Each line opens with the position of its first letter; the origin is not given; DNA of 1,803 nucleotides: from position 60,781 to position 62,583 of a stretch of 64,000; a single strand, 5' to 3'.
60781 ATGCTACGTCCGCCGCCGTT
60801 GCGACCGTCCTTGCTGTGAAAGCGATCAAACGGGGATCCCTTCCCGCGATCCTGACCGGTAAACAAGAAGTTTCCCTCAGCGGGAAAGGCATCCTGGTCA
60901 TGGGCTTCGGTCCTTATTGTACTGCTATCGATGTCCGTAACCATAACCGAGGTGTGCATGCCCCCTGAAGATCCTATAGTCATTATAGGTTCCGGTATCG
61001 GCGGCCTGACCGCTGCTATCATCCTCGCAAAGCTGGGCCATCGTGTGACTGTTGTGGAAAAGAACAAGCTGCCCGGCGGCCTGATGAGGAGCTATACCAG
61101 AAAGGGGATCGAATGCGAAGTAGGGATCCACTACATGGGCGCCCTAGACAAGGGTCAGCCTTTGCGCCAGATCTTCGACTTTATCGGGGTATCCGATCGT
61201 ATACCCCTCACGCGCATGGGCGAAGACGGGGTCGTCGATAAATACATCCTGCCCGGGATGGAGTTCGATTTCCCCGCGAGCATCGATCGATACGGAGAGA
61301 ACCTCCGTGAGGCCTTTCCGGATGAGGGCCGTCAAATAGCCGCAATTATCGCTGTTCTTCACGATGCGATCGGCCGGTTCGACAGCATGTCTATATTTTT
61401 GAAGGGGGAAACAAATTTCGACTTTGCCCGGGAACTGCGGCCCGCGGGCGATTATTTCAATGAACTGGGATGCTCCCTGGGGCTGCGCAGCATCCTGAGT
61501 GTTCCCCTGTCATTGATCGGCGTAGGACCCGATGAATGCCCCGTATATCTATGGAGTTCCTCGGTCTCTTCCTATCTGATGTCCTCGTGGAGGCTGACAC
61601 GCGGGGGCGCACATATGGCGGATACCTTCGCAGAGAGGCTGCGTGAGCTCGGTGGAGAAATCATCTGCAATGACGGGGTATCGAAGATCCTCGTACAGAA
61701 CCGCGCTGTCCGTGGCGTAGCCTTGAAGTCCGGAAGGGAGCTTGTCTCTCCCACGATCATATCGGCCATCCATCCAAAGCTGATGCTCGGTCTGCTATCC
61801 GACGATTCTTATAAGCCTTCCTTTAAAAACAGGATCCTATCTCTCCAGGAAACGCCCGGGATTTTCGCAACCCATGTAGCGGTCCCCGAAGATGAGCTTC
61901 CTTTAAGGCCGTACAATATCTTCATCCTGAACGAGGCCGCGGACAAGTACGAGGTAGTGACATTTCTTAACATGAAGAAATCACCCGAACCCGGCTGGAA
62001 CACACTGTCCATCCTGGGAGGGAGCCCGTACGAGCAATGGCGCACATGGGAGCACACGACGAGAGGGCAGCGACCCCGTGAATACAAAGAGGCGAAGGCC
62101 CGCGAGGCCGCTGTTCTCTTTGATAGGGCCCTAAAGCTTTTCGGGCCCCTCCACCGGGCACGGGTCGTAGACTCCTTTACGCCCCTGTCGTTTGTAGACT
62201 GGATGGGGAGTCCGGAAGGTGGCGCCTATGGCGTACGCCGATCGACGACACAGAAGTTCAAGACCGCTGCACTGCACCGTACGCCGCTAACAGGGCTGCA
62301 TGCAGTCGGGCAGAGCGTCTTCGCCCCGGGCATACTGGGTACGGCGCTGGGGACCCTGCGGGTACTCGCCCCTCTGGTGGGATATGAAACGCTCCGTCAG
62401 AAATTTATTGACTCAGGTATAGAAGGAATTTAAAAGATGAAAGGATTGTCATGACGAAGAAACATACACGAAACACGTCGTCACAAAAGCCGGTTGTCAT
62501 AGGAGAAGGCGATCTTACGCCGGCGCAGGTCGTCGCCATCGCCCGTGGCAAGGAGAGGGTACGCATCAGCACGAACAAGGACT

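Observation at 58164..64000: Partial type II PKS/FAS-like operon (ACP-ACP-KS/CLF-FAD oxidoreductase-ammonia lyase), likely an aryl-polyene/flexirubin-like lipid or pigment pathway primed from an aromatic amino acid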

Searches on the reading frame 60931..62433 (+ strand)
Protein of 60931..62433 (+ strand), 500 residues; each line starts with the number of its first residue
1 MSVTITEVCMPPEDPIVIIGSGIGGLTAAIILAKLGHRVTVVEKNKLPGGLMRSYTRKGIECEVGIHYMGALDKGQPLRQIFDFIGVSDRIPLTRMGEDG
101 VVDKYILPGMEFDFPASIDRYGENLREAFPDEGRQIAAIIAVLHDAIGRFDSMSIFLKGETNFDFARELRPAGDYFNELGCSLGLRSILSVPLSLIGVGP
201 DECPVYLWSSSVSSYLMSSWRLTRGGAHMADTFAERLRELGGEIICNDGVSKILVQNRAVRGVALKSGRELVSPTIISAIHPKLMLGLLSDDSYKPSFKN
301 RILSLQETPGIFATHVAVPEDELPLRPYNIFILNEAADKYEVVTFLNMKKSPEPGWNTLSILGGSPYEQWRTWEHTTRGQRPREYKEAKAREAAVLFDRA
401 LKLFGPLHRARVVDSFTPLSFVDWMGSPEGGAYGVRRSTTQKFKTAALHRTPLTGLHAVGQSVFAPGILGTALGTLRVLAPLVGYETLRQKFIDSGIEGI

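Call 7: search_protein_families(library=pfam, proteins=[window:60931-62433:+], max_evalue=0.01)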
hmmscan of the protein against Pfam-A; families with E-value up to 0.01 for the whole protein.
window:60931-62433:+ (500 aa): 12 families
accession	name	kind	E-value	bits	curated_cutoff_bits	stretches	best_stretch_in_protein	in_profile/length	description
PF13450.12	NAD_binding_8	-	6.5e-16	58.8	21.9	1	18-83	1-66/68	NAD(P)-binding Rossmann-like domain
PF01593.30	Amino_oxidase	-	1.1e-13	51.7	19.8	1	23-325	1-298/443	Flavin containing amine oxidoreductase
PF01266.30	DAO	-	1.8e-10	41.3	27.9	1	16-49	2-35/353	FAD dependent oxidoreductase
PF00890.30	FAD_binding_2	-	3.4e-10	40.1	20.4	1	16-47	2-33/414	FAD binding domain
PF00070.33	Pyr_redox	-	2.1e-08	35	22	1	16-49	2-35/82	Pyridine nucleotide-disulphide oxidoreductase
PF12831.13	FAD_oxidored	-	1.1e-07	31.9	27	1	16-53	2-39/416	FAD dependent oxidoreductase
PF07992.20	Pyr_redox_2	-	3.5e-07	30.4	26.1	1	16-49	3-37/291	Pyridine nucleotide-disulphide oxidoreductase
PF03486.20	HI0933_like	-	0.0001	22.3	50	1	16-49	3-36/244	HI0933-like protein Rossmann domain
PF01494.25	FAD_binding_3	-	0.00016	21.4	22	1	15-48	3-36/349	FAD binding domain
PF01134.28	GIDA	-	0.0002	21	22.1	0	16-45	2-31/391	Glucose inhibited division protein A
PF01946.23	Thi4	-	0.00096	18.9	26.2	1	14-50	18-55/235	Thi4 family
PF01262.27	AlaDh_PNT_C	-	0.0049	16.7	23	1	16-46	31-61/214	Alanine dehydrogenase/PNT, C-terminal domain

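Call 8: search_protein_families(library=ncbifam, proteins=[window:60931-62433:+], max_evalue=0.01)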
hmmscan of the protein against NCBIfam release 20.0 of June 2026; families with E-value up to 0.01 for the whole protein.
window:60931-62433:+ (500 aa): 92 families (the best 25 are shown)
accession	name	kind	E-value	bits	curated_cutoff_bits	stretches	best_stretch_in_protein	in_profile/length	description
TIGR02733.1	desat_CrtD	equivalog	6.7e-26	91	549.7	2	15-87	3-75/492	C-3',4' desaturase CrtD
TIGR02730.1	carot_isom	equivalog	4.4e-22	78.6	586.9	2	225-465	226-470/493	carotenoid isomerase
NF045637.1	carotdesatCrtDProt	equivalog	2.6e-19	69.1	580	2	16-65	1-50/485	1-hydroxycarotenoid 3,4-desaturase CrtD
NF005560.0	PRK07233.1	equivalog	5.3e-16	58.5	252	1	16-93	3-78/435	hypothetical protein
NF058655.1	CrtID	equivalog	6.9e-14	51.6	640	1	16-65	1-50/478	bifunctional phytoene desaturase/3,4-desaturase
TIGR02734.1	crtI_fam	subfamily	1.9e-13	50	238.1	1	16-65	1-50/504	phytoene desaturase family protein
TIGR03467.1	HpnE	equivalog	7e-11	42.1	283.05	1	16-91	1-76/430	hydroxysqualene dehydroxylase HpnE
NF009410.0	PRK12771.1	subfamily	2.5e-09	36.3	516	1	16-53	141-178/566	NAD(P)-binding protein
NF045689.1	BCarotKetCrtO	equivalog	4.6e-09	35.4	1000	2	224-286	239-304/563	beta-carotene ketolase CrtO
NF005548.0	PRK07208.1-4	equivalog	7.7e-09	34.6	389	1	14-68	4-58/488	hypothetical protein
NF004789.0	PRK06134.1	subfamily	1.8e-07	30.1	747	1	15-50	14-49/581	FAD-dependent oxidoreductase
NF042421.1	hydcarot_desat_CrtD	equivalog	2.2e-07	29.7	500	1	17-82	5-70/487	1-hydroxycarotenoid 3,4-desaturase CrtD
NF005545.0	PRK07208.1-1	equivalog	2.8e-07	29.3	451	1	16-69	10-64/504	hypothetical protein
NF009454.0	PRK12814.1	equivalog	2.9e-07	29.3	916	1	16-54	196-234/657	putative NADPH-dependent glutamate synthase small subunit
NF005243.0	PRK06753.1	equivalog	3.3e-07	29.5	365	1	16-46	3-33/374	hypothetical protein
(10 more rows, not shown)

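Call 21: find_homologous_proteins(query=window:60958-62433:+, max_evalue=0.00001)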
Query window:60958-62433:+ (491 aa): 267 proteins with E <= 0.00001 among 8000 candidates; the best 120 are listed.
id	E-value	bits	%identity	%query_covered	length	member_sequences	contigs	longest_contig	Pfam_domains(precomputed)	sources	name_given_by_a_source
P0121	0.0e+0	1118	100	100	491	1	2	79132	PF01266.31,PF01593.31,PF13450.13,PF00890.31,PF07992.21,PF00070.34,PF12831.14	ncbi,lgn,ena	-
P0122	7.4e-247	838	75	97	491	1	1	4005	PF01266.31,PF01593.31,PF13450.13,PF00890.31,PF07992.21,PF00070.34,PF03486.21,PF12831.14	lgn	-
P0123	9.6e-235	798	69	100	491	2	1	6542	PF01266.31,PF01593.31,PF13450.13,PF00890.31,PF07992.21,PF00070.34,PF03486.21,PF01134.29,PF12831.14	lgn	-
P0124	8.3e-230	782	69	97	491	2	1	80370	PF01266.31,PF01593.31,PF13450.13,PF00890.31,PF07992.21,PF00070.34,PF03486.21,PF12831.14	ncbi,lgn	-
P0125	1.5e-224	765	68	100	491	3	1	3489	PF01266.31,PF01593.31,PF13450.13,PF00890.31,PF07992.21,PF00070.34,PF12831.14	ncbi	-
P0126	4.4e-224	763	67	100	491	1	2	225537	PF01266.31,PF01593.31,PF13450.13,PF00890.31,PF07992.21,PF00070.34,PF03486.21,PF12831.14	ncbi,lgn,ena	-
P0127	1.0e-214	732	66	99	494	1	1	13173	PF01266.31,PF01593.31,PF13450.13,PF00890.31,PF07992.21,PF00070.34,PF12831.14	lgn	-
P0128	1.8e-214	731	64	100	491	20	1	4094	PF01266.31,PF01593.31,PF13450.13,PF00890.31,PF07992.21,PF00070.34,PF03486.21,PF12831.14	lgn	-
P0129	2.8e-199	681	61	97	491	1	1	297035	PF01266.31,PF01593.31,PF13450.13,PF00890.31,PF07992.21,PF12831.14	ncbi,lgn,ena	-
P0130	3.1e-199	681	61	97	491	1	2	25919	PF01266.31,PF01593.31,PF13450.13,PF00890.31,PF07992.21,PF00070.34,PF12831.14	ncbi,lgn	-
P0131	1.3e-196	672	61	97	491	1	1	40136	PF01266.31,PF01593.31,PF13450.13,PF00890.31,PF07992.21,PF00070.34,PF12831.14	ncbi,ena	-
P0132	6.0e-191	654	59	100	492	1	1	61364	PF01266.31,PF01593.31,PF13450.13,PF00890.31,PF07992.21,PF00070.34,PF03486.21,PF01134.29,PF12831.14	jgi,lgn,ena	-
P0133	1.9e-150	520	49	96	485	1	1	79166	PF01266.31,PF01593.31,PF13450.13,PF00890.31,PF07992.21,PF00070.34,PF12831.14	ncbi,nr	ncbi:MAG: NAD(P)/FAD-dependent oxidoreductase [bacterium]|nr:NAD(P)/FAD-dependent oxidoreductase [ba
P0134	1.8e-149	517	48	97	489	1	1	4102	PF01266.31,PF01593.31,PF13450.13,PF00890.31,PF07992.21,PF00070.34,PF12831.14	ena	-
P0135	4.0e-141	489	47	97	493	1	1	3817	PF01266.31,PF01593.31,PF13450.13,PF00890.31,PF07992.21,PF00070.34,PF12831.14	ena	-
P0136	1.5e-140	487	47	95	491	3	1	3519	PF01266.31,PF01593.31,PF13450.13,PF00890.31,PF07992.21,PF00070.34,PF03486.21,PF12831.14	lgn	-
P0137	1.1e-138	481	47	97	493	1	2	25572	PF01266.31,PF01593.31,PF13450.13,PF00890.31,PF07992.21,PF00070.34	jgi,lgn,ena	jgi:phytoene dehydrogenase-like protein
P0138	4.2e-138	479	47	98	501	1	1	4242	PF01266.31,PF01593.31,PF13450.13,PF00890.31,PF07992.21,PF01494.26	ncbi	-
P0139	1.5e-136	474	45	97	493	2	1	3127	PF01266.31,PF01593.31,PF13450.13,PF00890.31,PF00070.34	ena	-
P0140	4.7e-136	473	46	95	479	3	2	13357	PF01266.31,PF01593.31,PF13450.13,PF00890.31,PF00070.34,PF01494.26,PF12831.14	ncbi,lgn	-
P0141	6.1e-136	472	46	97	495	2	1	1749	PF01266.31,PF01593.31,PF13450.13,PF00890.31,PF07992.21,PF00070.34,PF01494.26,PF12831.14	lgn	-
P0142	7.7e-135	469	44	94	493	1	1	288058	PF01266.31,PF01593.31,PF13450.13,PF07992.21,PF00070.34,PF12831.14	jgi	-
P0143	1.3e-134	468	45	98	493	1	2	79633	PF01266.31,PF01593.31,PF13450.13,PF00890.31,PF07992.21,PF00070.34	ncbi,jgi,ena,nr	ncbi:MAG TPA: NAD(P)/FAD-dependent oxidoreductase [Syntrophales bacterium]|nr:NAD(P)/FAD-dependent o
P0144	2.7e-134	467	45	97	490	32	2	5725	PF01266.31,PF01593.31,PF13450.13,PF00890.31,PF00070.34,PF12831.14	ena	-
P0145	3.4e-134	467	46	97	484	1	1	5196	PF01266.31,PF01593.31,PF13450.13,PF00890.31,PF07992.21,PF00070.34,PF01494.26,PF12831.14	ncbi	-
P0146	1.6e-133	464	46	98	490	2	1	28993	PF01266.31,PF01593.31,PF13450.13,PF00890.31,PF07992.21,PF12831.14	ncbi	-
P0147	1.9e-133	464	45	98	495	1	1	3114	PF01266.31,PF01593.31,PF13450.13,PF00890.31,PF07992.21,PF00070.34,PF01494.26,PF12831.14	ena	-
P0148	2.1e-133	464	45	96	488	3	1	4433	PF01266.31,PF01593.31,PF13450.13,PF00890.31,PF00070.34,PF12831.14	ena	-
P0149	2.6e-133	464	45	98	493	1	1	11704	PF01266.31,PF01593.31,PF13450.13,PF00890.31,PF07992.21,PF00070.34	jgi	jgi:all-trans-retinol 13,14-reductase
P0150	3.7e-133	463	44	95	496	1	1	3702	PF01266.31,PF01593.31,PF13450.13,PF00890.31,PF07992.21,PF00070.34,PF12831.14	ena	-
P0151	4.8e-133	463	46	98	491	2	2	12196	PF01266.31,PF01593.31,PF13450.13,PF00890.31,PF12831.14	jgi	jgi:all-trans-retinol 13,14-reductase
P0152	6.8e-133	462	45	98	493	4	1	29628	PF01266.31,PF01593.31,PF13450.13,PF00890.31,PF07992.21,PF00070.34,PF12831.14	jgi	jgi:all-trans-retinol 13,14-reductase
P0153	8.3e-133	462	48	97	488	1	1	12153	PF01266.31,PF01593.31,PF13450.13,PF00890.31,PF07992.21,PF00070.34,PF01494.26,PF12831.14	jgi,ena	-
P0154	8.8e-133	462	45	97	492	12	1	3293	PF01266.31,PF01593.31,PF13450.13,PF00890.31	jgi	jgi:phytoene dehydrogenase-like protein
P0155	1.0e-132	462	45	98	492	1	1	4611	PF01266.31,PF01593.31,PF13450.13,PF07992.21,PF00070.34,PF03486.21,PF12831.14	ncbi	-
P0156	1.1e-132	462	46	97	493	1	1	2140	PF01266.31,PF01593.31,PF13450.13,PF00890.31,PF07992.21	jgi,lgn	jgi:phytoene dehydrogenase-like protein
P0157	1.9e-132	461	47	96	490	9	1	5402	PF01266.31,PF01593.31,PF13450.13,PF00890.31,PF07992.21,PF00070.34,PF12831.14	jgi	jgi:all-trans-retinol 13,14-reductase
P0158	3.1e-132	460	46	98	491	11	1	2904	PF01266.31,PF01593.31,PF13450.13,PF00890.31,PF12831.14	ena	-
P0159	7.5e-132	459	44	97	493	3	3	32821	PF01266.31,PF01593.31,PF13450.13,PF00890.31,PF07992.21,PF00070.34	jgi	jgi:all-trans-retinol 13,14-reductase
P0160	9.3e-132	459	47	93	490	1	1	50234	PF01266.31,PF01593.31,PF13450.13,PF00890.31,PF07992.21,PF00070.34,PF12831.14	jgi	jgi:all-trans-retinol 13,14-reductase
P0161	1.1e-131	458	46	96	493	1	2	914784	PF01266.31,PF01593.31,PF13450.13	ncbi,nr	ncbi:MAG: hypothetical protein CSYNP_00398 [Syntrophus sp. SKADARSKE-3]|nr:hypothetical protein [Syn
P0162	1.3e-131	458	45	97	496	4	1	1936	PF01266.31,PF01593.31,PF13450.13,PF00890.31,PF07992.21,PF01494.26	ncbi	-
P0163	1.6e-131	458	46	98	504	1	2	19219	PF01946.24,PF01266.31,PF01593.31,PF13450.13,PF00890.31,PF07992.21,PF00070.34,PF12831.14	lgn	-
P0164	2.0e-131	457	44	93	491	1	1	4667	PF01266.31,PF01593.31,PF13450.13,PF00890.31,PF07992.21,PF00070.34,PF03486.21,PF01494.26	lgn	-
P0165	2.0e-131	457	45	97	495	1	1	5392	PF01266.31,PF01593.31,PF13450.13,PF00890.31,PF07992.21,PF00070.34,PF01494.26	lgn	-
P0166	2.1e-131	457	46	97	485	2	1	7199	PF01266.31,PF01593.31,PF13450.13,PF00890.31,PF07992.21,PF00070.34,PF12831.14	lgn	-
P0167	2.2e-131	457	46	97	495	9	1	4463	PF01266.31,PF01593.31,PF13450.13,PF07992.21,PF00070.34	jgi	-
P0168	5.2e-131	456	44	97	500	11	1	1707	PF01266.31,PF01593.31,PF13450.13,PF00890.31,PF07992.21,PF00070.34,PF12831.14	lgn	-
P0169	9.4e-131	455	45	98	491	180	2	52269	PF01266.31,PF01593.31,PF13450.13,PF00890.31,PF07992.21,PF03486.21,PF01494.26,PF12831.14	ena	-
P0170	1.2e-130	455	47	97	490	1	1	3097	PF01266.31,PF01593.31,PF13450.13,PF00070.34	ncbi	-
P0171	1.7e-130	454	45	98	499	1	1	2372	PF01266.31,PF01593.31,PF13450.13,PF00890.31,PF07992.21,PF00070.34,PF03486.21,PF01494.26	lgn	-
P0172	1.9e-130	454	45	98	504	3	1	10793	PF01266.31,PF01593.31,PF13450.13,PF00890.31,PF07992.21,PF00070.34,PF12831.14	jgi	-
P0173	3.7e-130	453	44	93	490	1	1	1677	PF01266.31,PF01593.31,PF13450.13,PF00890.31,PF07992.21,PF00070.34,PF03486.21,PF12831.14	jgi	jgi:all-trans-retinol 13,14-reductase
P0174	4.1e-130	453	45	98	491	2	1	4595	PF01266.31,PF01593.31,PF13450.13,PF00890.31,PF12831.14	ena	-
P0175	4.3e-130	453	44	95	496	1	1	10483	PF01266.31,PF01593.31,PF13450.13,PF00890.31,PF07992.21,PF00070.34,PF12831.14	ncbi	-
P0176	5.2e-130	453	46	96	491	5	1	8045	PF01266.31,PF01593.31,PF13450.13,PF00890.31,PF01494.26,PF12831.14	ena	-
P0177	5.6e-130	453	45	98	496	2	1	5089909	PF01266.31,PF01593.31,PF13450.13,PF00890.31,PF07992.21,PF00070.34,PF03486.21,PF01494.26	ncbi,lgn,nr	ncbi:MAG: NAD(P)/FAD-dependent oxidoreductase [Candidatus Electrothrix scaldis]|nr:MAG: NAD(P)/FAD-d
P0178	6.0e-130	453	46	98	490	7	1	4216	PF01266.31,PF01593.31,PF13450.13,PF00890.31,PF07992.21,PF12831.14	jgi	jgi:phytoene dehydrogenase-like protein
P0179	7.1e-130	452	45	98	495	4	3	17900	PF01266.31,PF01593.31,PF13450.13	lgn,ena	-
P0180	1.2e-129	452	45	97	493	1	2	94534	PF01266.31,PF01593.31,PF13450.13,PF00890.31,PF07992.21,PF00070.34,PF12831.14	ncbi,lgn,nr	ncbi:MAG: NAD(P)/FAD-dependent oxidoreductase [Desulfobacterales bacterium]|nr:NAD(P)/FAD-dependent 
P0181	1.2e-129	452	44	98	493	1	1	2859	PF01266.31,PF01593.31,PF13450.13,PF00890.31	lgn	-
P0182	1.5e-129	451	43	98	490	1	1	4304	PF01266.31,PF01593.31,PF13450.13,PF00890.31,PF07992.21,PF00070.34,PF03486.21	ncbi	-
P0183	1.9e-129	451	42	95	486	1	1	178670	PF01266.31,PF01593.31,PF13450.13,PF00890.31,PF07992.21,PF00070.34,PF03486.21,PF01494.26,PF12831.14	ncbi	ncbi:MAG: FAD-dependent oxidoreductase [Thermodesulfobacteriota bacterium]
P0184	2.3e-129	451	46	95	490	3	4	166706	PF01266.31,PF01593.31,PF13450.13,PF00890.31,PF12831.14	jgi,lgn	jgi:phytoene dehydrogenase-like protein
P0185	3.3e-129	450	43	97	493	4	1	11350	PF01266.31,PF01593.31,PF13450.13,PF00890.31,PF07992.21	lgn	-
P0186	4.0e-129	450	45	97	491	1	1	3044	PF01266.31,PF01593.31,PF13450.13,PF00890.31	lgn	-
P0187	4.9e-129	450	44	97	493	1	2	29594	PF01266.31,PF01593.31,PF13450.13,PF00890.31,PF07992.21,PF00070.34,PF12831.14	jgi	jgi:phytoene dehydrogenase-like protein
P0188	5.8e-129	449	42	98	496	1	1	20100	PF01266.31,PF01593.31,PF13450.13,PF00890.31,PF07992.21,PF00070.34,PF12831.14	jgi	jgi:phytoene dehydrogenase-like protein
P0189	6.2e-129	449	44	98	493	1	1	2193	PF01266.31,PF01593.31,PF13450.13,PF00890.31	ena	-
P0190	6.5e-129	449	43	98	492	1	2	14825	PF01266.31,PF01593.31,PF13450.13,PF00890.31,PF07992.21,PF00070.34,PF12831.14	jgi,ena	-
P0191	7.1e-129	449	42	95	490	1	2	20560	PF01266.31,PF01593.31,PF13450.13,PF00890.31,PF07992.21,PF00070.34,PF03486.21,PF01494.26,PF12831.14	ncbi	-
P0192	7.2e-129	449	45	97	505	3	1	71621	PF01946.24,PF01266.31,PF01593.31,PF13450.13,PF00890.31,PF07992.21,PF00070.34,PF03486.21,PF01494.26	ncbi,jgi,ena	ncbi:MAG: NAD(P)/FAD-dependent oxidoreductase [Desulfurivibrionaceae bacterium]|jgi:phytoene dehydro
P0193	1.2e-128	448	47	96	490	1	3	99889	PF01266.31,PF01593.31,PF13450.13,PF00890.31,PF07992.21,PF12831.14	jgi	jgi:all-trans-retinol 13,14-reductase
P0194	1.3e-128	448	47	97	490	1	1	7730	PF01266.31,PF01593.31,PF13450.13,PF00070.34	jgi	jgi:phytoene dehydrogenase-like protein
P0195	1.3e-128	448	46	96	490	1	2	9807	PF01266.31,PF01593.31,PF13450.13,PF00890.31,PF07992.21,PF12831.14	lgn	-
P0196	1.4e-128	448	46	97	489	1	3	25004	PF01266.31,PF01593.31,PF13450.13,PF00890.31,PF12831.14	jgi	-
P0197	2.0e-128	448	44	97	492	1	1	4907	PF01266.31,PF01593.31,PF13450.13,PF00890.31,PF07992.21,PF12831.14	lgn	-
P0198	2.3e-128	447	45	97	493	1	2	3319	PF01266.31,PF01593.31,PF13450.13,PF00890.31,PF07992.21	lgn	-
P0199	2.6e-128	447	42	97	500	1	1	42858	PF01266.31,PF01593.31,PF13450.13,PF00890.31,PF07992.21,PF00070.34,PF12831.14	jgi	jgi:phytoene dehydrogenase-like protein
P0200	2.7e-128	447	45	97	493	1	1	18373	PF01266.31,PF01593.31,PF13450.13,PF00890.31,PF07992.21,PF00070.34,PF01494.26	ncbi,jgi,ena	-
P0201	2.8e-128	447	42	95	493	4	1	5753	PF01266.31,PF01593.31,PF13450.13,PF07992.21,PF00070.34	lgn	-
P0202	2.9e-128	447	45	97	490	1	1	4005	PF01266.31,PF01593.31,PF13450.13,PF00890.31,PF07992.21,PF00070.34,PF12831.14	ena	-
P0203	3.2e-128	447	45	97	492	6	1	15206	PF01266.31,PF01593.31,PF13450.13,PF00890.31,PF07992.21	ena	-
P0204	3.5e-128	447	43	95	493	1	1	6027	PF01266.31,PF01593.31,PF13450.13,PF00890.31,PF07992.21,PF00070.34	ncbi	-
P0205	3.8e-128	447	42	95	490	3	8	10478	PF01946.24,PF01266.31,PF01593.31,PF13450.13,PF00890.31,PF07992.21,PF00070.34,PF01134.29,PF12831.14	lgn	-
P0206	5.3e-128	446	44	98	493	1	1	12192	PF01266.31,PF01593.31,PF13450.13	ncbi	-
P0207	5.9e-128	446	45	95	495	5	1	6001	PF01266.31,PF01593.31,PF13450.13,PF00890.31,PF07992.21,PF00070.34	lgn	-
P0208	8.7e-128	445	44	97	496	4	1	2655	PF01266.31,PF01593.31,PF13450.13,PF00890.31,PF00070.34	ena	-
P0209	1.2e-127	445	43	97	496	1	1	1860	PF01266.31,PF01593.31,PF13450.13,PF00890.31,PF07992.21,PF00070.34,PF03486.21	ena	-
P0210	1.3e-127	445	43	93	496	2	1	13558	PF01266.31,PF01593.31,PF13450.13,PF00890.31,PF07992.21,PF00070.34,PF01494.26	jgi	jgi:phytoene dehydrogenase-like protein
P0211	1.8e-127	444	46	97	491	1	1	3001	PF01266.31,PF01593.31,PF13450.13,PF00890.31,PF00070.34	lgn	-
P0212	1.8e-127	444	43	94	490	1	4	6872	PF01266.31,PF01593.31,PF13450.13,PF00890.31,PF12831.14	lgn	-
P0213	2.7e-127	444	45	97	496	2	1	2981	PF01266.31,PF01593.31,PF13450.13,PF00890.31,PF07992.21,PF00070.34,PF03486.21,PF01494.26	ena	-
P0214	3.8e-127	443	44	96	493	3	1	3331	PF01266.31,PF01593.31,PF13450.13,PF00890.31,PF07992.21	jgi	jgi:all-trans-retinol 13,14-reductase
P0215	5.9e-127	443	44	97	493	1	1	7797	PF01266.31,PF01593.31,PF13450.13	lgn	-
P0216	6.3e-127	443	45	94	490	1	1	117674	PF01266.31,PF01593.31,PF13450.13,PF07992.21,PF00070.34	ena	-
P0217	8.4e-127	442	44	94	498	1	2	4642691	PF01266.31,PF01593.31,PF13450.13,PF00890.31,PF07992.21,PF00070.34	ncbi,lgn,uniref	ncbi:MAG: NAD(P)/FAD-dependent oxidoreductase [Candidatus Electrothrix sp. GW3-4]|uniref:phytoene de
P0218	9.0e-127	442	43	94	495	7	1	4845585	PF01266.31,PF01593.31,PF13450.13,PF00890.31,PF07992.21,PF00070.34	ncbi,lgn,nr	ncbi:MAG: NAD(P)/FAD-dependent oxidoreductase [Candidatus Electrothrix communis]|nr:MAG: NAD(P)/FAD-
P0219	2.4e-126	441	44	97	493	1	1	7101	PF01266.31,PF01593.31,PF13450.13,PF00890.31,PF07992.21,PF00070.34,PF01494.26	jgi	jgi:phytoene dehydrogenase-like protein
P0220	2.8e-126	440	45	97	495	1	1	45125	PF01266.31,PF01593.31,PF13450.13,PF00890.31,PF07992.21,PF00070.34,PF03486.21,PF01494.26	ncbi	-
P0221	2.8e-126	440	43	97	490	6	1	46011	PF01266.31,PF01593.31,PF13450.13,PF00890.31,PF07992.21,PF00070.34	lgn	-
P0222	3.8e-126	440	43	99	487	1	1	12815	PF01266.31,PF01593.31,PF13450.13,PF00890.31,PF07992.21,PF00070.34,PF03486.21,PF12831.14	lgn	-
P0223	6.5e-126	439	45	98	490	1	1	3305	PF01266.31,PF01593.31,PF13450.13,PF00890.31,PF07992.21,PF01494.26,PF12831.14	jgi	jgi:all-trans-retinol 13,14-reductase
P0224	1.2e-125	438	43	96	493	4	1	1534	PF01266.31,PF01593.31,PF13450.13,PF00890.31,PF07992.21,PF12831.14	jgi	jgi:phytoene dehydrogenase-like protein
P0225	1.4e-125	438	43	96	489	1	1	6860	PF01266.31,PF01593.31,PF13450.13,PF00890.31,PF12831.14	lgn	-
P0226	2.4e-125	437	43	98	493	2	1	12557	PF01266.31,PF01593.31,PF13450.13,PF00890.31,PF07992.21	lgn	-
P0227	3.3e-125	437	44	96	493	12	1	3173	PF01266.31,PF01593.31,PF13450.13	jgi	-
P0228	3.6e-125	437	43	93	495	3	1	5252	PF01266.31,PF01593.31,PF13450.13,PF00890.31,PF07992.21,PF00070.34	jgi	jgi:phytoene dehydrogenase-like protein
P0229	3.9e-125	437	43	97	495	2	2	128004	PF01266.31,PF01593.31,PF13450.13,PF00890.31,PF07992.21,PF00070.34,PF03486.21,PF01134.29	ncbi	-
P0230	5.3e-125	436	44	96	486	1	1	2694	PF01266.31,PF01593.31,PF13450.13,PF00890.31,PF00070.34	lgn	-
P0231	8.5e-125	436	42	94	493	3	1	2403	PF01266.31,PF01593.31,PF13450.13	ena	-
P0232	1.0e-124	435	43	95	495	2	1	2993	PF01266.31,PF01593.31,PF13450.13,PF00890.31,PF07992.21,PF00070.34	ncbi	-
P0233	1.6e-124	435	43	98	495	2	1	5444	PF01266.31,PF01593.31,PF13450.13,PF00890.31,PF07992.21,PF00070.34,PF03486.21,PF01494.26,PF12831.14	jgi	jgi:all-trans-retinol 13,14-reductase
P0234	1.6e-124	435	44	97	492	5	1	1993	PF01266.31,PF01593.31,PF13450.13,PF00890.31,PF07992.21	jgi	jgi:all-trans-retinol 13,14-reductase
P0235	1.9e-124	434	45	96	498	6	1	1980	PF01946.24,PF01266.31,PF01593.31,PF13450.13,PF00890.31,PF07992.21,PF00070.34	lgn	-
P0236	1.9e-124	434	45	96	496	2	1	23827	PF01266.31,PF01593.31,PF13450.13,PF00890.31,PF07992.21,PF00070.34,PF03486.21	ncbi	-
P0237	3.2e-124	434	43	96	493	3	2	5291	PF01266.31,PF01593.31,PF13450.13,PF00890.31,PF07992.21,PF00070.34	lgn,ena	-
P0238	3.4e-124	434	44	97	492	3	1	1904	PF01266.31,PF01593.31,PF13450.13,PF07992.21,PF00070.34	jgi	jgi:phytoene dehydrogenase-like protein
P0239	6.9e-124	433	44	97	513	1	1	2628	PF01266.31,PF01593.31,PF13450.13,PF07992.21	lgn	-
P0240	7.0e-124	433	44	96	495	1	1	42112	PF01266.31,PF01593.31,PF13450.13,PF07992.21,PF00070.34,PF03486.21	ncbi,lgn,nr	ncbi:MAG: NAD(P)/FAD-dependent oxidoreductase [Spirochaetes bacterium]|nr:NAD(P)/FAD-dependent oxido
